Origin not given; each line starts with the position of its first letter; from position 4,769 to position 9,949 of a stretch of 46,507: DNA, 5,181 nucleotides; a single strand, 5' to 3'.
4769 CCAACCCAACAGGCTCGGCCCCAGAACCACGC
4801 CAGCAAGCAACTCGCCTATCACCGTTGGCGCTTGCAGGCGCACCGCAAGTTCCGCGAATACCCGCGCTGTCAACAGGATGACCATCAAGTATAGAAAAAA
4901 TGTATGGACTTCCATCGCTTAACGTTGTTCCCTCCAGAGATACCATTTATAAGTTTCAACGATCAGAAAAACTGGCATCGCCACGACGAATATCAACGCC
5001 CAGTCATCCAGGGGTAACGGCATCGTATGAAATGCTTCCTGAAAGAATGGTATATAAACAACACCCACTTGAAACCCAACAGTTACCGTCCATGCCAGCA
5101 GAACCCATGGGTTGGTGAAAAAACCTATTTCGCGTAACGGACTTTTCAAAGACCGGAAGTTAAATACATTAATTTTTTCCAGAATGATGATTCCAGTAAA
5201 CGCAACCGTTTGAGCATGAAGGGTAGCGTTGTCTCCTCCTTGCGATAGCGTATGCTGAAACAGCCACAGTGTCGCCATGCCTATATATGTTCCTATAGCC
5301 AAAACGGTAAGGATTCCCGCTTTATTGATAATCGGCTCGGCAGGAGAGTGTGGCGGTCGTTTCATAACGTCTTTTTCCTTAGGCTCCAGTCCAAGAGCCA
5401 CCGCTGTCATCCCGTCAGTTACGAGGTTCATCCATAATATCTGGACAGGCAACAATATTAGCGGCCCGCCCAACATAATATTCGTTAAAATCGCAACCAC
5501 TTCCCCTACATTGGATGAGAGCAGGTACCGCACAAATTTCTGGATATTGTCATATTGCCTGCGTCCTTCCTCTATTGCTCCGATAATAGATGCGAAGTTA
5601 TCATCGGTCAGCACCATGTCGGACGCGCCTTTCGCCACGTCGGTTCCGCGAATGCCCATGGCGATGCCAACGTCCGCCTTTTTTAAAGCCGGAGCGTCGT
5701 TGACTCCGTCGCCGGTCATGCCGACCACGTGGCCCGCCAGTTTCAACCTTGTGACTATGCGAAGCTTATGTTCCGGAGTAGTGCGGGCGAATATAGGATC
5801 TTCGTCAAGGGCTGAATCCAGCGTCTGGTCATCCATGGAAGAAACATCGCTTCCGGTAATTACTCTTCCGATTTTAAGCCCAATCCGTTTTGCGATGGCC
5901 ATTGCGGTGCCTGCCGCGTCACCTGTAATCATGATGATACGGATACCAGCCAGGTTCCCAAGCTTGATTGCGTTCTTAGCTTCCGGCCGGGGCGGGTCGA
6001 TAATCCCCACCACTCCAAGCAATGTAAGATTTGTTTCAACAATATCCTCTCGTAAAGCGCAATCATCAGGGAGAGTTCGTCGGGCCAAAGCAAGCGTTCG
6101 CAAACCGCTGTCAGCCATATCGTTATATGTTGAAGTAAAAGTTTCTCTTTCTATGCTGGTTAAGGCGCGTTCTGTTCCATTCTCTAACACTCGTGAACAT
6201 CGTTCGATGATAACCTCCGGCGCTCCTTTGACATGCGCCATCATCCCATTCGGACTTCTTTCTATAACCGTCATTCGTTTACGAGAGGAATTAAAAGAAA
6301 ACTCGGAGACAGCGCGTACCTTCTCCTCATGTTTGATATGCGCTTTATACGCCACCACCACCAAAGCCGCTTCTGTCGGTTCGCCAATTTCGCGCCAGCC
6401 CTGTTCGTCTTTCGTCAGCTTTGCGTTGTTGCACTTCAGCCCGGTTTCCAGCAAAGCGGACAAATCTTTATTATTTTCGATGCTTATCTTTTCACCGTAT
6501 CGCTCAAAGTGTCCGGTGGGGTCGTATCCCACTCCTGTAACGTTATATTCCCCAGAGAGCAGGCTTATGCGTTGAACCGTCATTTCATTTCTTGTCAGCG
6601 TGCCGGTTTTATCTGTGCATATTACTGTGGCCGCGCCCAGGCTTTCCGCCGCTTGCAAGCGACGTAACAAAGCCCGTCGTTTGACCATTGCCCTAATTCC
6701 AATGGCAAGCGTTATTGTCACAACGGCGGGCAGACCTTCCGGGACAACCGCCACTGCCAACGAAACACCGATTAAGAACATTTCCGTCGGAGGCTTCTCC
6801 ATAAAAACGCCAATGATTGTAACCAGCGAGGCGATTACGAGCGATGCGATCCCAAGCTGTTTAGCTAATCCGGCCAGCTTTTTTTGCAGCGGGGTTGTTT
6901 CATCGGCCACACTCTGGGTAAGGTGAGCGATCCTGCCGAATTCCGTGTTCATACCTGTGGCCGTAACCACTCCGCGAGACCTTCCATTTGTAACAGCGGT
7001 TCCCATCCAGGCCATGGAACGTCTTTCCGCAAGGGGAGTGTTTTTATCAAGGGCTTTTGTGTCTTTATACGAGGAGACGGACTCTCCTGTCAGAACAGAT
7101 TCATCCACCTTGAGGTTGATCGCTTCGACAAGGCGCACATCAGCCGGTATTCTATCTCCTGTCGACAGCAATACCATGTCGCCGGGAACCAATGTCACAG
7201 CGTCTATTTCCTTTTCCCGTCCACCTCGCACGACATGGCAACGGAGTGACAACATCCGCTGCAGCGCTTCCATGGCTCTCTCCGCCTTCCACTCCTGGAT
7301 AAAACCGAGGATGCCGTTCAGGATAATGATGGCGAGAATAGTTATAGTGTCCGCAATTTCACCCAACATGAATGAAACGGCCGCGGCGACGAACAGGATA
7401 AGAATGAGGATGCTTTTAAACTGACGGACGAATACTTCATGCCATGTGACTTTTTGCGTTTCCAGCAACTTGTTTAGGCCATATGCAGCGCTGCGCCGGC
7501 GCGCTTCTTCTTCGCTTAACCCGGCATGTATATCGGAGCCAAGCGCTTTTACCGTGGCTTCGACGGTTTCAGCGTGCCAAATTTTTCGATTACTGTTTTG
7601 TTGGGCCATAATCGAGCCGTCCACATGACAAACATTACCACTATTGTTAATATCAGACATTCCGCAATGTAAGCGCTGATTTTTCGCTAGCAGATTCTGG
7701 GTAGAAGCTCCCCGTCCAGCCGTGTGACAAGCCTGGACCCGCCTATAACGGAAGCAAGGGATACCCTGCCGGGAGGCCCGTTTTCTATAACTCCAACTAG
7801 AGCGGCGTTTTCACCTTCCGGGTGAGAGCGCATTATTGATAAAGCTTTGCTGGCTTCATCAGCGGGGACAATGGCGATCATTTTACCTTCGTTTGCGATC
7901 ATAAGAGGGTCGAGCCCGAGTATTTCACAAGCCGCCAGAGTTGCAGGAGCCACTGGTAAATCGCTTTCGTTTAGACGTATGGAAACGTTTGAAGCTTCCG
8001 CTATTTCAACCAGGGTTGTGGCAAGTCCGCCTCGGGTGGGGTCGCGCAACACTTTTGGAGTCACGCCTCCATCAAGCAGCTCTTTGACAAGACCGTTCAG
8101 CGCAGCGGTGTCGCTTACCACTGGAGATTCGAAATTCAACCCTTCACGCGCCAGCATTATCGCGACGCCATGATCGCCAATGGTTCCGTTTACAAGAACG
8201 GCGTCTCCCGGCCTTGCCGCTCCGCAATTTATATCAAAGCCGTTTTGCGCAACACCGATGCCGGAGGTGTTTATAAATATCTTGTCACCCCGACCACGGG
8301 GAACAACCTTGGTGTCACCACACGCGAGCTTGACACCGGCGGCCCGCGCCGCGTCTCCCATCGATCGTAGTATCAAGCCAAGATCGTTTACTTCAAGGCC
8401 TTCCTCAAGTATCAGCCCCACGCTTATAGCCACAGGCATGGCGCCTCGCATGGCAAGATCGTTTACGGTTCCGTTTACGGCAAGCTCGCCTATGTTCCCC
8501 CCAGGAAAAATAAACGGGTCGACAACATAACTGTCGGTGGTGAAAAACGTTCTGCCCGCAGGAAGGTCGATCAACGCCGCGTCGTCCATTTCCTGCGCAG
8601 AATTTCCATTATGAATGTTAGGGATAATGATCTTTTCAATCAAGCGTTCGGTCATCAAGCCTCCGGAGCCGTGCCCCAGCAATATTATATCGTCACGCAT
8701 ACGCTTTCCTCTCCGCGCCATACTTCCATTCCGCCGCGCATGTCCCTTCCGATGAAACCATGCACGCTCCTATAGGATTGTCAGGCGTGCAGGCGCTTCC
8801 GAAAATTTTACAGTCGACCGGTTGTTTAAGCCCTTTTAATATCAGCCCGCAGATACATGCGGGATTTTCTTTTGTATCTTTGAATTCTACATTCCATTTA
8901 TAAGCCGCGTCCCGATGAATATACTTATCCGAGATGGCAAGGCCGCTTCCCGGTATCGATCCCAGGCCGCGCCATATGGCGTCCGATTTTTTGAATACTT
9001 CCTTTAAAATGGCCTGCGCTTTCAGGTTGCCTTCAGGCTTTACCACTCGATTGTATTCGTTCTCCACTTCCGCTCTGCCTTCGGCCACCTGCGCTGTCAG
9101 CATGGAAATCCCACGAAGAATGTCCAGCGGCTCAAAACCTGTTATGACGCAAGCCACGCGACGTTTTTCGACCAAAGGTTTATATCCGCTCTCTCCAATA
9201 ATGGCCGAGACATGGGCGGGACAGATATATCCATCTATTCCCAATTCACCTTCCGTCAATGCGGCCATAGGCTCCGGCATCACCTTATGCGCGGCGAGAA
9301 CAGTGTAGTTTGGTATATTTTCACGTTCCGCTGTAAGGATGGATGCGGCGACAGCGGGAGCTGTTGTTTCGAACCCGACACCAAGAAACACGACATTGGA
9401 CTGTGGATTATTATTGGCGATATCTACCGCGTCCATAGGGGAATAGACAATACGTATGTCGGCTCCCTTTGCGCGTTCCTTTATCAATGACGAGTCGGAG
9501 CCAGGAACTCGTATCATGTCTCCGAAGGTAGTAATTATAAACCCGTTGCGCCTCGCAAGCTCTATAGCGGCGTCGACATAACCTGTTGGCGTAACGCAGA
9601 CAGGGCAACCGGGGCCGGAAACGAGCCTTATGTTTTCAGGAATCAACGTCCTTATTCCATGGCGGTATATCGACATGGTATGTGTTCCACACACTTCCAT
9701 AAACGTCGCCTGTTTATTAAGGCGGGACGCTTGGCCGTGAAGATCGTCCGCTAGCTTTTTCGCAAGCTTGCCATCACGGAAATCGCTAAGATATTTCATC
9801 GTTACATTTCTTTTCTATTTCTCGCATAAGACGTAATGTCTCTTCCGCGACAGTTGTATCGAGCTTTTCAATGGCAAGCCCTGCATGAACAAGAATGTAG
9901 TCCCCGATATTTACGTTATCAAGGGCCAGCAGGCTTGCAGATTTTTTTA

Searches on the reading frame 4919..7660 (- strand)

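Call 7: search_protein_families(library=pfam, proteins=[window:4919-7660:-], max_evalue=0.00001)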
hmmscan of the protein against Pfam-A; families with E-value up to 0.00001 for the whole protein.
window:4919-7660:- (913 aa): 5 families
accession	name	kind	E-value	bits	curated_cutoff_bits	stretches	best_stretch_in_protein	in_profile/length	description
PF00689.26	Cation_ATPase_C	-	7.7e-53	179.3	27.3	1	733-906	1-174/175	Cation transporting ATPase, C-terminus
PF00122.25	E1-E2_ATPase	-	5.7e-51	173.1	28.1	1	137-328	3-181/181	E1-E2 ATPase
PF13246.12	Cation_ATPase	-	3.6e-20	72.2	21.7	1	410-491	3-91/91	Cation transport ATPase (P-type)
PF00690.31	Cation_ATPase_N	-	4.5e-18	65.1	20.4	1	28-96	1-69/69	Cation transporter/ATPase, N-terminus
PF00702.32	Hydrolase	-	7.8e-18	66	26.4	1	532-663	73-191/191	haloacid dehalogenase-like hydrolase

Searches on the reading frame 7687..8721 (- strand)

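Call 7: search_protein_families(library=pfam, proteins=[window:7687-8721:-], max_evalue=0.00001)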
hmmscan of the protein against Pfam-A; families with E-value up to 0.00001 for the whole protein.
window:7687-8721:- (344 aa): 2 families
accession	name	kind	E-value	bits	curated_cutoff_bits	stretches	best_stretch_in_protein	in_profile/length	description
PF02769.27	AIRS_C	-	3.8e-25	89.3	23.1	1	170-320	1-153/156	AIR synthase related protein, C-terminal domain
PF00586.29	AIRS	-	1.3e-20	74.3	24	1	46-158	2-112/112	AIR synthase related protein, N-terminal domain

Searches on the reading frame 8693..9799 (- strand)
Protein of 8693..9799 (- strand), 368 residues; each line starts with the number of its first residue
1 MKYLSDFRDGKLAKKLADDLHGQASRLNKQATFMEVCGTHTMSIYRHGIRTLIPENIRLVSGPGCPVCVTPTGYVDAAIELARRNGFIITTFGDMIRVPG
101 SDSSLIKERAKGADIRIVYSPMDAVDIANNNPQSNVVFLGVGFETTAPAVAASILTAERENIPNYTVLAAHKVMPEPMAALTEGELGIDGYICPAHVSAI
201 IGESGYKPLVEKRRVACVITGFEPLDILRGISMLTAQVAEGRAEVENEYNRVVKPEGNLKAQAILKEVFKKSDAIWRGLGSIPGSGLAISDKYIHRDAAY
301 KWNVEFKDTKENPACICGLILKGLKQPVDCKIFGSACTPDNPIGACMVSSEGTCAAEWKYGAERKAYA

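Call 7: search_protein_families(library=pfam, proteins=[window:8693-9799:-], max_evalue=0.00001)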
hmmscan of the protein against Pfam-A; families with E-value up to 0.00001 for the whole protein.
window:8693-9799:- (368 aa): 1 family
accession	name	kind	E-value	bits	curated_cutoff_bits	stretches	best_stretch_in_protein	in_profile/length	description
PF01924.21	HypD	-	3e-147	490.8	25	1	12-361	2-351/351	Hydrogenase formation hypA family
